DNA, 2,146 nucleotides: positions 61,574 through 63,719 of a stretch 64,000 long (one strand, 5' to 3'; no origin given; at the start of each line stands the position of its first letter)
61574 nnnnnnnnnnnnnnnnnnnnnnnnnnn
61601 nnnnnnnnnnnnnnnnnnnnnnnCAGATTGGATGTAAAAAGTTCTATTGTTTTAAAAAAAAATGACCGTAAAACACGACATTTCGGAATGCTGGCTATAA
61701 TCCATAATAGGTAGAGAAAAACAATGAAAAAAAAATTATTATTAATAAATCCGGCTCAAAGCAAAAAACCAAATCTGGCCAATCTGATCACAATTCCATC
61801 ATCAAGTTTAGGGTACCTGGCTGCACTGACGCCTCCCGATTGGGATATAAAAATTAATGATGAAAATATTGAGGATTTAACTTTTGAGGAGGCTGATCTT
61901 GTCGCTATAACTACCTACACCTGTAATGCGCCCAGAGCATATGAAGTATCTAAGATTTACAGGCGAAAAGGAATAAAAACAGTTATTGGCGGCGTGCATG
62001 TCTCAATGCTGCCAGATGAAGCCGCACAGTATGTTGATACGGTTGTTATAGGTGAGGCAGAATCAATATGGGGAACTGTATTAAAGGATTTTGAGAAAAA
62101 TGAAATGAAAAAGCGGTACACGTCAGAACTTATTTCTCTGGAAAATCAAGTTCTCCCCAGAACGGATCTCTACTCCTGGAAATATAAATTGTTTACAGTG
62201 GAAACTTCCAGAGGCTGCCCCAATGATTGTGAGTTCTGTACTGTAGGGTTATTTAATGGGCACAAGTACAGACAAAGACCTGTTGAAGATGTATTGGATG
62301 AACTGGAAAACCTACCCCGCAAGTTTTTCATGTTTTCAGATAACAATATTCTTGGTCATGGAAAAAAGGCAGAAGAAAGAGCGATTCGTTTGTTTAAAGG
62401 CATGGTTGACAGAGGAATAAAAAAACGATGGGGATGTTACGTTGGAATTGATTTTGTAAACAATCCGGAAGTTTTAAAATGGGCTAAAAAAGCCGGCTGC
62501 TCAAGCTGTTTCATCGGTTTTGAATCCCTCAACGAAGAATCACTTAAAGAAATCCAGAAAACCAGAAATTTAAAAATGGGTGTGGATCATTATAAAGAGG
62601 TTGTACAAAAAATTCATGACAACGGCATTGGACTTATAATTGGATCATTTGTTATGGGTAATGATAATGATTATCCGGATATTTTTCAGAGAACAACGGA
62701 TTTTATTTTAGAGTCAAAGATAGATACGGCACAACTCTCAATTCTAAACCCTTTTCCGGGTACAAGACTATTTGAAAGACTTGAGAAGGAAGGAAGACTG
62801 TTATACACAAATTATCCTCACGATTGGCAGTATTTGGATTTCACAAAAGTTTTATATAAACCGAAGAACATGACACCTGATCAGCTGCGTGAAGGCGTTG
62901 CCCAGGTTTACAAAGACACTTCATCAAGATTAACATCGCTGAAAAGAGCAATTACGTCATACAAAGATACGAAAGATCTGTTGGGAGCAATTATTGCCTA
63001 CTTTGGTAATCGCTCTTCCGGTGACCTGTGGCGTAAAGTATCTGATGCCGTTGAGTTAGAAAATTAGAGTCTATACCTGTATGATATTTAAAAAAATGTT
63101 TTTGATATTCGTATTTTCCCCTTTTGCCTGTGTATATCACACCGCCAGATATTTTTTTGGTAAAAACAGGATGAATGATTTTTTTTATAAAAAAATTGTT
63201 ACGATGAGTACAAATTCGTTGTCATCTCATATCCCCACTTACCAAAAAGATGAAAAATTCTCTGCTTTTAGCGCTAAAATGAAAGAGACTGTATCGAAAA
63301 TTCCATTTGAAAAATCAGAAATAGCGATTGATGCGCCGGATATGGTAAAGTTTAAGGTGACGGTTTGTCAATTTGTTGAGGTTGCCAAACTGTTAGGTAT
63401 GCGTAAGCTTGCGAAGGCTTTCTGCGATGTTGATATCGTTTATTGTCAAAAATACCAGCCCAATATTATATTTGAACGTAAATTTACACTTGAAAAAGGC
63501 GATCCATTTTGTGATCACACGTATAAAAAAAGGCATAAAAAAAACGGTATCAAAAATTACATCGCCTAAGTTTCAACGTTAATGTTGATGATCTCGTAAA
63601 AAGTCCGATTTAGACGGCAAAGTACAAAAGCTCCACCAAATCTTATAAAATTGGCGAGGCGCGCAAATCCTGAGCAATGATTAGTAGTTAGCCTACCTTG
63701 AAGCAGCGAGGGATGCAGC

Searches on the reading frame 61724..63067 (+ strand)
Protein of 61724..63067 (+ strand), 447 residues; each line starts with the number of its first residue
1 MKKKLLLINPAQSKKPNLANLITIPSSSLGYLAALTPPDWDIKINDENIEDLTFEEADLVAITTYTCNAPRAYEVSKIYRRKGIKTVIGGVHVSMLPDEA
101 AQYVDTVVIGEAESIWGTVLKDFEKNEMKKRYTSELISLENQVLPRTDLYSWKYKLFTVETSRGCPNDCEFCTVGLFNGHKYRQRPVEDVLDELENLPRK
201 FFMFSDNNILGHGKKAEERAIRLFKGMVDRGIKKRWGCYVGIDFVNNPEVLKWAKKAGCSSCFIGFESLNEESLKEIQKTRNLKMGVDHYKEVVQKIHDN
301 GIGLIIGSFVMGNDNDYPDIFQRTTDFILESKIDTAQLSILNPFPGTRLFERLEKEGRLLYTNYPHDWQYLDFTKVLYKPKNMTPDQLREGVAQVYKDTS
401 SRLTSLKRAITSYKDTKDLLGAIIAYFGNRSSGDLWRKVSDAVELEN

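Call 7: search_protein_families(library=pfam, proteins=[window:61724-63067:+])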
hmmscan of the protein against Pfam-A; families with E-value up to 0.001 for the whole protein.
window:61724-63067:+ (447 aa): 3 families
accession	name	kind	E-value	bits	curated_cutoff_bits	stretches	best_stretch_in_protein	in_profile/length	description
PF04055.27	Radical_SAM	-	1.4e-15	58.3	29.5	1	159-316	1-156/166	Radical SAM superfamily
PF02310.24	B12-binding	-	1.7e-11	44.4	32.1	1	42-115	36-116/121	B12 binding domain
PF19864.5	Radical_SAM_N2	-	0.0002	21.3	29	1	80-136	82-138/151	Radical SAM proteins, N-terminal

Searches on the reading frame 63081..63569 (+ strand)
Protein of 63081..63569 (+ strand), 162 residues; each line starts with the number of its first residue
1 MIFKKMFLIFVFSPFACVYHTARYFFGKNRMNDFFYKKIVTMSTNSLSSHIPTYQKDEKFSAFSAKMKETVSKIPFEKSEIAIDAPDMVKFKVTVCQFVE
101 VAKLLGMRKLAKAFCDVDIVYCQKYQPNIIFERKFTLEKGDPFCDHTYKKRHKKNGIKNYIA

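Call 7: search_protein_families(library=pfam, proteins=[window:63081-63569:+])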
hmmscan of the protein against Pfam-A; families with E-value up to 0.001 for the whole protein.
window:63081-63569:+ (162 aa): 1 family
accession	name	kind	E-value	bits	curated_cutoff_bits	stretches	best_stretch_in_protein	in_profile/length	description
PF14196.11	ATC_hydrolase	-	4.6e-14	53.9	28.1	1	19-147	13-144/145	L-2-amino-thiazoline-4-carboxylic acid hydrolase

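Call 85: find_encoding_contigs(protein=window:63081-63569:+, flank=10000, max_places=10)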
Protein window:63081-63569:+ (162 aa): no gene with exactly this product is on record in the collection.
